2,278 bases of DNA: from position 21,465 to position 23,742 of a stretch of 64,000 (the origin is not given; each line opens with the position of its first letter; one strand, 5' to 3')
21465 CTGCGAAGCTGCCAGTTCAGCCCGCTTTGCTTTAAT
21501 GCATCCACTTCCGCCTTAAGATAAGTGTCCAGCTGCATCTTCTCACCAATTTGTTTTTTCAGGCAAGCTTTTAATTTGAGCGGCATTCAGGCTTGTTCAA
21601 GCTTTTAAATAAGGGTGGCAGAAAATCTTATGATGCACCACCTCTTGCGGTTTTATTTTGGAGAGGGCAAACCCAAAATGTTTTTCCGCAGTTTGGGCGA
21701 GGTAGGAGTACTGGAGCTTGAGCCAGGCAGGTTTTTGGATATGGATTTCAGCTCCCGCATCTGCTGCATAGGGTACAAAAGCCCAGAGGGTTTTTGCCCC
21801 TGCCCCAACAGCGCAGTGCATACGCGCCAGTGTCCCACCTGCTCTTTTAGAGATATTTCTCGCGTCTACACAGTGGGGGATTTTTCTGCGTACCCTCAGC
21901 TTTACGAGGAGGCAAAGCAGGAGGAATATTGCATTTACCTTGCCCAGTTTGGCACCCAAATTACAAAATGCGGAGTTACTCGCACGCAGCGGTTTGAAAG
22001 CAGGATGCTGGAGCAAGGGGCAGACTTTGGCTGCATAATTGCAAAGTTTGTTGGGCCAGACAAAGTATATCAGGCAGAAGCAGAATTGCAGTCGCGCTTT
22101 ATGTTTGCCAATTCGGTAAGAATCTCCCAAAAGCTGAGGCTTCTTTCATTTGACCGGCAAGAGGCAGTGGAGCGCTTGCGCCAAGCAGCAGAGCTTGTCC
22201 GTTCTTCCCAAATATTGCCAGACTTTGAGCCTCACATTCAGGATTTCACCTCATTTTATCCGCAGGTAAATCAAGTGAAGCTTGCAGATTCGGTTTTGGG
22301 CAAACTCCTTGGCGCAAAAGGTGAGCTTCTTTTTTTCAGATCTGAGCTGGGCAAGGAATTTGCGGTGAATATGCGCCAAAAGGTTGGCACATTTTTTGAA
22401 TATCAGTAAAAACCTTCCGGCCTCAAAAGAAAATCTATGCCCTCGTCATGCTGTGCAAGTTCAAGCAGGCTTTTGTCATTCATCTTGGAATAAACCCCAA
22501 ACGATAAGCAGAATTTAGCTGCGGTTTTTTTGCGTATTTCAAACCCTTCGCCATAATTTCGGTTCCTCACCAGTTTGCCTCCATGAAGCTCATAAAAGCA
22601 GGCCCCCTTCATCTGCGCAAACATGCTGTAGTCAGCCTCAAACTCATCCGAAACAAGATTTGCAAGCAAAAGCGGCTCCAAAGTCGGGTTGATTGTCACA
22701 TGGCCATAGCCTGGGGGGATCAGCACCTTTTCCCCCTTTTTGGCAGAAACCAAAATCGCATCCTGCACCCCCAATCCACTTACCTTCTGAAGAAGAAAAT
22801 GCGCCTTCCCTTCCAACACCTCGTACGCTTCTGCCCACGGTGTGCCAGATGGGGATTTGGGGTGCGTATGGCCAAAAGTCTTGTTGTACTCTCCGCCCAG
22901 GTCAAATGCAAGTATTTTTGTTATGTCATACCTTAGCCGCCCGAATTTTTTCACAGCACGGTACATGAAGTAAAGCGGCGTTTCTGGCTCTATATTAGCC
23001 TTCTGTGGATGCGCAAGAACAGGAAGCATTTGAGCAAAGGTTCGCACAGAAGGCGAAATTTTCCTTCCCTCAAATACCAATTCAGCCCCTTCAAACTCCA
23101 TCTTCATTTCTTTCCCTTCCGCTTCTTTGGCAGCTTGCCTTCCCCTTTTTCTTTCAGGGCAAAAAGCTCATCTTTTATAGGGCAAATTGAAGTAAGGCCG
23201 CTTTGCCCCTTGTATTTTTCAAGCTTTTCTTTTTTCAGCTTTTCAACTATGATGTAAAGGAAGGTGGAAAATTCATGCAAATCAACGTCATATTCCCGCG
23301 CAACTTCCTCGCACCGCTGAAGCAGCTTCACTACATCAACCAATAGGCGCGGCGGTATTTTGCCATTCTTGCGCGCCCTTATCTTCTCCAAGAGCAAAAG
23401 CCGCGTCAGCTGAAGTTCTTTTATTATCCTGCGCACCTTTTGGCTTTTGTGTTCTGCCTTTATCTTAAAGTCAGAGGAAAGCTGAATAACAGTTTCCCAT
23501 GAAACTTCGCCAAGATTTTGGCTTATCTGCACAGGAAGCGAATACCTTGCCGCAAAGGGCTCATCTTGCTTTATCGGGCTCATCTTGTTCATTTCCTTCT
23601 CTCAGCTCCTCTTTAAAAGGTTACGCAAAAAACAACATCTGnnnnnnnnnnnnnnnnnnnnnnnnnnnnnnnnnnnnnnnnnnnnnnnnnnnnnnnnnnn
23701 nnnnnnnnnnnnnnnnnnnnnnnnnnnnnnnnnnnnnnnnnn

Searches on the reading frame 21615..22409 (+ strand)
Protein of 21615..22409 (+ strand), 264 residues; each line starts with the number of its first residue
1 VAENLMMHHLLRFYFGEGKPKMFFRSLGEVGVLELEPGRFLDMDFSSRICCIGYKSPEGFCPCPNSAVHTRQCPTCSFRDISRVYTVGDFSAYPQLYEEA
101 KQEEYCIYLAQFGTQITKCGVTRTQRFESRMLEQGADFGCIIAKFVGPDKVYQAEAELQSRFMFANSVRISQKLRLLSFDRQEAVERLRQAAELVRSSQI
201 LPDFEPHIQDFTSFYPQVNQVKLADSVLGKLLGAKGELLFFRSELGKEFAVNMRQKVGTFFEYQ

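Call 3: search_protein_families(library=pfam, proteins=[window:21615-22409:+], max_evalue=0.01)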
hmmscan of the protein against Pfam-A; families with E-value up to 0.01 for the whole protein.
window:21615-22409:+ (264 aa): 1 family
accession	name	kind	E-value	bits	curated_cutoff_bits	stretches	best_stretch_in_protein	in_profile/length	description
PF10977.13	DUF2797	-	7.3e-13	49.3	25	1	39-258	2-224/227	Protein of unknown function (DUF2797)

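Call 4: search_protein_families(library=ncbifam, proteins=[window:21615-22409:+], max_evalue=0.01)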
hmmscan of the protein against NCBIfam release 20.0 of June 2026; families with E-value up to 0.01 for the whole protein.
window:21615-22409:+ (264 aa): 0 families

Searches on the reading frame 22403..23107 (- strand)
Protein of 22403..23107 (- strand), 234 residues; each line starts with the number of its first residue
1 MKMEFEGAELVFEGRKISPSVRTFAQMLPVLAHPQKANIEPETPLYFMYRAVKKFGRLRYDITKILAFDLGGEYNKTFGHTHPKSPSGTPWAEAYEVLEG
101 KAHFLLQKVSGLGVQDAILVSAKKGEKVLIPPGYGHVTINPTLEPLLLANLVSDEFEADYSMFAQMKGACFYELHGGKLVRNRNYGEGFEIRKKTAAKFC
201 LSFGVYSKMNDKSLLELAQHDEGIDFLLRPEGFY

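Call 3: search_protein_families(library=pfam, proteins=[window:22403-23107:-], max_evalue=0.01)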
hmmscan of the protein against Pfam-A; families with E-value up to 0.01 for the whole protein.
window:22403-23107:- (234 aa): 1 family
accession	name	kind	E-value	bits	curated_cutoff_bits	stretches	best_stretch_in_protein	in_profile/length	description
PF06560.17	GPI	-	2.1e-32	112.3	20.7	1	57-186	49-178/182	Glucose-6-phosphate isomerase (GPI)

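Call 4: search_protein_families(library=ncbifam, proteins=[window:22403-23107:-], max_evalue=0.01)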
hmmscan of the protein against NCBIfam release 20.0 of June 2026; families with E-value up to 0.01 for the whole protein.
window:22403-23107:- (234 aa): 0 families

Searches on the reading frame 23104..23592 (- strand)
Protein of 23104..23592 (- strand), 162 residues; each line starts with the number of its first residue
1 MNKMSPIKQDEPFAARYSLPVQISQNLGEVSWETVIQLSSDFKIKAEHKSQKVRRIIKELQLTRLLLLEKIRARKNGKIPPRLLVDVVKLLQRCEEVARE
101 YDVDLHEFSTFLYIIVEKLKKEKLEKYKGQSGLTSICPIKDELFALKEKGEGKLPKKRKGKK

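Call 3: search_protein_families(library=pfam, proteins=[window:23104-23592:-], max_evalue=0.01)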
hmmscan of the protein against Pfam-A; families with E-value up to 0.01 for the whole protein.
window:23104-23592:- (162 aa): 0 families

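Call 4: search_protein_families(library=ncbifam, proteins=[window:23104-23592:-], max_evalue=0.01)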
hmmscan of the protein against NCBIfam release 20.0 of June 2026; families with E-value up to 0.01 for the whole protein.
window:23104-23592:- (162 aa): 0 families

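Call 44: search_protein_families(library=pfam, proteins=[window:23104-23592:-], max_evalue=1)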
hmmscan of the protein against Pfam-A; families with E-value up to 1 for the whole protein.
window:23104-23592:- (162 aa): 0 families

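Call 49: search_protein_families(library=phrogs, proteins=[window:23104-23592:-], max_evalue=0.01)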
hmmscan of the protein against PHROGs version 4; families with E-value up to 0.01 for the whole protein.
window:23104-23592:- (162 aa): 0 families

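Call 50: search_protein_families(library=padloc, proteins=[window:23104-23592:-], max_evalue=0.01)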
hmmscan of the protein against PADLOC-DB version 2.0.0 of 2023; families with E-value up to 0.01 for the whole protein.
window:23104-23592:- (162 aa): 0 families

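Call 60: search_solved_structures(query=A3, max_evalue=5)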
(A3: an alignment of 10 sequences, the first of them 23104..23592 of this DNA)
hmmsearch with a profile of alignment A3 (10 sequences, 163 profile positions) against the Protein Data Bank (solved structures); distinct sequences matched with E-value up to 5: 0.

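Call 79: predict_structure(protein=window:23104-23592:-)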
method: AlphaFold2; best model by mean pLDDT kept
length: 162 residues; sequences in the alignment: 1
mean_pLDDT: 63.6   pTM: 0.57
mean pLDDT of the five models: 63.6, 62.9, 61.1, 60.7, 57.7
residues with pLDDT >= 90: 0; 70-90: 81; 50-70: 29; < 50: 52
segments of 3 or more residues with pLDDT < 50: 1-13, 126-162
pLDDT, mean of each block of 10 residues (from residue 1): 38 52 61 79 70 86 84 70 80 84 79 80 52 35 37 37 40
secondary structure, 60 per line:
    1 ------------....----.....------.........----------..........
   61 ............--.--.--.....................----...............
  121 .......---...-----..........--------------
elements in order: H13-16 H21-25 H32-40 H51-72 H81-101 H106-127 H139-148
